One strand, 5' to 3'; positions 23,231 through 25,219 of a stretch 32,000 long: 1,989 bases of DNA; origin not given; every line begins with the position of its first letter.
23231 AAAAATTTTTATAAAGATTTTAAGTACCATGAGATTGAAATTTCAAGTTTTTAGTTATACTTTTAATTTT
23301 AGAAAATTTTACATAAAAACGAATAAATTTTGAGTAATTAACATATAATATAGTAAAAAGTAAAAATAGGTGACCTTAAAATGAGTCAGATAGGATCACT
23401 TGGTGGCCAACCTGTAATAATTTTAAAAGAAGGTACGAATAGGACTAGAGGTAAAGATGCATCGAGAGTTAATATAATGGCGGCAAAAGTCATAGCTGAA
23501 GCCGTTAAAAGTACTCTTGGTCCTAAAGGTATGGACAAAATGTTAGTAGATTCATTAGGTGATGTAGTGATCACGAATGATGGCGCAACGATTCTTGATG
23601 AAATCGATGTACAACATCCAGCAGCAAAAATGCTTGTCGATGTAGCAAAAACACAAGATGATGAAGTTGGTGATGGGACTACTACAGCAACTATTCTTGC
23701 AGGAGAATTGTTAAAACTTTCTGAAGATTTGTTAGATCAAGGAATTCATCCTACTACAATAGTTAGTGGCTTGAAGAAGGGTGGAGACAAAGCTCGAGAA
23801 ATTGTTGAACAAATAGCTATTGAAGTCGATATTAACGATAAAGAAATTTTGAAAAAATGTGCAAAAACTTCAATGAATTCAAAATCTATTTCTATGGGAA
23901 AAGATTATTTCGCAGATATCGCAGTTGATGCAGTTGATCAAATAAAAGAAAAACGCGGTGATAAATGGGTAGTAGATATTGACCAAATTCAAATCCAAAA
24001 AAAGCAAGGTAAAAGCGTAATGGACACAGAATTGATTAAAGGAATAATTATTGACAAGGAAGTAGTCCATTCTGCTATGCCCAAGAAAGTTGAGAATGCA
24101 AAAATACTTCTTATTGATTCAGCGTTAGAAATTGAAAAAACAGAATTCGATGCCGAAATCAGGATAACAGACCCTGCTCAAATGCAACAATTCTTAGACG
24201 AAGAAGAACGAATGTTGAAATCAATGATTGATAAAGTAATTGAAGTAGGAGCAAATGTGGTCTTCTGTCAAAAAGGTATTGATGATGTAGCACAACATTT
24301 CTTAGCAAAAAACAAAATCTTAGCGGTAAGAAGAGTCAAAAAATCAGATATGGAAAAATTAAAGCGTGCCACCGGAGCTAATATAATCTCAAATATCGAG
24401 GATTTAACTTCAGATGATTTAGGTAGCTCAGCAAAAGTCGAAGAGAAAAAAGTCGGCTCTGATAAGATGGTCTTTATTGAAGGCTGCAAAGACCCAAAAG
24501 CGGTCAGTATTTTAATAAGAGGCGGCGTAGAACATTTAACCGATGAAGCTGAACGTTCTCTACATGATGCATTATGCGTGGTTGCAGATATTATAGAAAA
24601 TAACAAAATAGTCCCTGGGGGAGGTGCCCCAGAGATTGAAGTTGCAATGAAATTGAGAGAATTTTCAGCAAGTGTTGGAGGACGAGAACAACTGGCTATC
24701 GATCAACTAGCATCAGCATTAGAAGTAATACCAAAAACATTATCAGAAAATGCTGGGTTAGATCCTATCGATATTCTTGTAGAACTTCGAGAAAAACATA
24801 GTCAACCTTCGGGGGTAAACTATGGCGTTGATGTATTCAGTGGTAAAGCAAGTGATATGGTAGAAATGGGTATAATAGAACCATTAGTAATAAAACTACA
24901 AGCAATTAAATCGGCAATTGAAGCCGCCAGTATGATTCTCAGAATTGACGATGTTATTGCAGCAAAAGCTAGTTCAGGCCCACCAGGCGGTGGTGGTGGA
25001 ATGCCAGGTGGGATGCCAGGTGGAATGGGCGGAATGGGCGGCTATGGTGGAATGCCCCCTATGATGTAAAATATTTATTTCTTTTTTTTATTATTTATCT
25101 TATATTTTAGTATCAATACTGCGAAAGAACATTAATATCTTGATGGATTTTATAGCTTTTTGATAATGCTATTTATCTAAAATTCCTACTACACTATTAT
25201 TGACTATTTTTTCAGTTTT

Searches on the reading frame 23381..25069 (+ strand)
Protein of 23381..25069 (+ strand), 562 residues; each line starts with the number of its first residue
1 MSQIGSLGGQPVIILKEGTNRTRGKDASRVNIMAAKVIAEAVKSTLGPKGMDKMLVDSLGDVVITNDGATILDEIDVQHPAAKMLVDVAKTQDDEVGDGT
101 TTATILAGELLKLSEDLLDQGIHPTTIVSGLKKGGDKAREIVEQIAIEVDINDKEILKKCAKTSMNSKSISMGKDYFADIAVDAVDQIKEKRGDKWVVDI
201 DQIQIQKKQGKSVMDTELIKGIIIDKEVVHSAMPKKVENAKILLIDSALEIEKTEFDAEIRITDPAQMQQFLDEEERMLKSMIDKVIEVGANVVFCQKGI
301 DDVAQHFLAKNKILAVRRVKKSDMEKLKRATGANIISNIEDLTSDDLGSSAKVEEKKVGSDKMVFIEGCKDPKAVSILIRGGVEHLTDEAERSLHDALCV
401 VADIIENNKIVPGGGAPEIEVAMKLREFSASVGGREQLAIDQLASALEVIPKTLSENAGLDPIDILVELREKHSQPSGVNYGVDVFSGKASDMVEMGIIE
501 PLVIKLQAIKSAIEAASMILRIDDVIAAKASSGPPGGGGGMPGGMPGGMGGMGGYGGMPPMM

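Call 7: search_protein_families(library=pfam, proteins=[window:23381-25069:+], max_evalue=0.001)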
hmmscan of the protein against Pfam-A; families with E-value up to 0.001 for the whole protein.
window:23381-25069:+ (562 aa): 1 family
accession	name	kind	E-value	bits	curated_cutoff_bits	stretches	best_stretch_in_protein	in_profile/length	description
PF00118.29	Cpn60_TCP1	-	9e-192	638.5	34.3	1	38-529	1-489/490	TCP-1/cpn60 chaperonin family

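Call 14: list_cluster_members(proteins=[window:23381-25066:+, window:25601-27112:+, window:27132-28847:+, window:28858-29577:+, window:4201-5319:+, window:10621-17544:-])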
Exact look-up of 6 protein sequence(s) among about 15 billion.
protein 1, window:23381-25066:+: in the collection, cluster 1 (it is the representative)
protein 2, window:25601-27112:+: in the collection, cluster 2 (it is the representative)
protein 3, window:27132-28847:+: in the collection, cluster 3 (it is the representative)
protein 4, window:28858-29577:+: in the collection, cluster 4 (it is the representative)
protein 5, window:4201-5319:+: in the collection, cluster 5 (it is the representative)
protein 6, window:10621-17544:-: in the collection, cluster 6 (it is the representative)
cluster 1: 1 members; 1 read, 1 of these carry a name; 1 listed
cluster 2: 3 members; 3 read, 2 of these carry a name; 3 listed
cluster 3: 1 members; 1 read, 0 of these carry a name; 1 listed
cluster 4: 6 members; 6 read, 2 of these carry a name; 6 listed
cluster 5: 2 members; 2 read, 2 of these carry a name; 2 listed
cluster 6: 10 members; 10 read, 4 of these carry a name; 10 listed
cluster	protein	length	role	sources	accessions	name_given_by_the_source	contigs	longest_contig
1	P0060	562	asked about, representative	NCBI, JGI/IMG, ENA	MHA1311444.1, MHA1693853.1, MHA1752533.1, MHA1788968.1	MAG: thermosome subunit beta [Candidatus Helarchaeota archaeon]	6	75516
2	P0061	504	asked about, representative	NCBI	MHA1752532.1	MAG: phenylalanine--tRNA ligase subunit alpha [Candidatus Helarchaeota archaeon]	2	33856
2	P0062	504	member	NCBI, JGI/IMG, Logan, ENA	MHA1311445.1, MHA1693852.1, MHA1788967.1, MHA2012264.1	MAG: phenylalanine--tRNA ligase subunit alpha [Candidatus Helarchaeota archaeon]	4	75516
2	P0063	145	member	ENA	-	-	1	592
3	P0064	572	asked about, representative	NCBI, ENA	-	-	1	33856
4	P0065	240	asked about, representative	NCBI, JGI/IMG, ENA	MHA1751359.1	MAG: TPD domain-containing protein [Candidatus Helarchaeota archaeon]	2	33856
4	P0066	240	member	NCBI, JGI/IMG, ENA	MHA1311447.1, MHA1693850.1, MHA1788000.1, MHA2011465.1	MAG: TPD domain-containing protein [Candidatus Helarchaeota archaeon]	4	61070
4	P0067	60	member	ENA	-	-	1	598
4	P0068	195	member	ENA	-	-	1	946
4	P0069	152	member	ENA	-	-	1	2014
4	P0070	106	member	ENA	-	-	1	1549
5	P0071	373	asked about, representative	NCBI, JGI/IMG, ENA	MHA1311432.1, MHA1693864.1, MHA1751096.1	MAG: (Fe-S)-binding protein [Candidatus Helarchaeota archaeon]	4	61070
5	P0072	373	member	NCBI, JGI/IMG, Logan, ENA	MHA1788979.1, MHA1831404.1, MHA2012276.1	MAG: (Fe-S)-binding protein [Candidatus Helarchaeota archaeon]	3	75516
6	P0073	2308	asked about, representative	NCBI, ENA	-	-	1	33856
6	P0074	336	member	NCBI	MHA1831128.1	MAG: DNA-directed RNA polymerase subunit A', partial [Candidatus Helarchaeota archaeon]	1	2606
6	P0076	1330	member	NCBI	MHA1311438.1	MAG: DNA-directed RNA polymerase subunit A'' [Candidatus Helarchaeota archaeon]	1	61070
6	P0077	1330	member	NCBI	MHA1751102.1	MAG: DNA-directed RNA polymerase subunit A'' [Candidatus Helarchaeota archaeon]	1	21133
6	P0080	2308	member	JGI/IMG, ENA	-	-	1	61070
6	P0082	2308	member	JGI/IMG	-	-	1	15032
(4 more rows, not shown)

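Call 51: find_encoding_contigs(protein=P0080, flank=500, max_places=3)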
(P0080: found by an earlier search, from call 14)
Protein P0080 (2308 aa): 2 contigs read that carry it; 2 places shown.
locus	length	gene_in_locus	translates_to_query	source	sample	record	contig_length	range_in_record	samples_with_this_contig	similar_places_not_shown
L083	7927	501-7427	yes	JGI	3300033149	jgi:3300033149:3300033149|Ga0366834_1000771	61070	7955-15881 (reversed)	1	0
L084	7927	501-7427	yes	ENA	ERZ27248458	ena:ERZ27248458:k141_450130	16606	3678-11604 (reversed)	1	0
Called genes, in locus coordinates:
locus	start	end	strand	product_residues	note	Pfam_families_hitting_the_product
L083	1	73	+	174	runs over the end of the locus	-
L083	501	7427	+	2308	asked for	PF04997:RNA_pol_Rpb1_1, PF00623:RNA_pol_Rpb1_2, PF14890:Intein_splicing, PF00623:RNA_pol_Rpb1_2, PF04983:RNA_pol_Rpb1_3, PF05000:RNA_pol_Rpb1_4, PF04998:RNA_pol_Rpb1_5, PF14890:Intein_splicing, +2 more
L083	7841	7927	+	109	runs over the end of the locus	PF01248:Ribosomal_L7Ae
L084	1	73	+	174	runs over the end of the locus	-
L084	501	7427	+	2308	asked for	PF04997:RNA_pol_Rpb1_1, PF00623:RNA_pol_Rpb1_2, PF14890:Intein_splicing, PF00623:RNA_pol_Rpb1_2, PF04983:RNA_pol_Rpb1_3, PF05000:RNA_pol_Rpb1_4, PF04998:RNA_pol_Rpb1_5, PF14890:Intein_splicing, +2 more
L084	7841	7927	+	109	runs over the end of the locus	PF01248:Ribosomal_L7Ae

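Call 52: find_encoding_contigs(protein=P0082, flank=500, max_places=3)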
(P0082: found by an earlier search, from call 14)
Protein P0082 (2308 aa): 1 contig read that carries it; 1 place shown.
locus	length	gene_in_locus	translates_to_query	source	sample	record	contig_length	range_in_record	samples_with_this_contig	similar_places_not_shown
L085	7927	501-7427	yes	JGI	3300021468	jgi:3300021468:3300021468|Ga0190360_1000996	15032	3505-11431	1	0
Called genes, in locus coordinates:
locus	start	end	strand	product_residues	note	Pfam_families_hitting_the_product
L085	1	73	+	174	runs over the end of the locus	-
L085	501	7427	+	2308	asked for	PF04997:RNA_pol_Rpb1_1, PF00623:RNA_pol_Rpb1_2, PF14890:Intein_splicing, PF00623:RNA_pol_Rpb1_2, PF04983:RNA_pol_Rpb1_3, PF05000:RNA_pol_Rpb1_4, PF04998:RNA_pol_Rpb1_5, PF14890:Intein_splicing, +2 more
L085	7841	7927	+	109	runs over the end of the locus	PF01248:Ribosomal_L7Ae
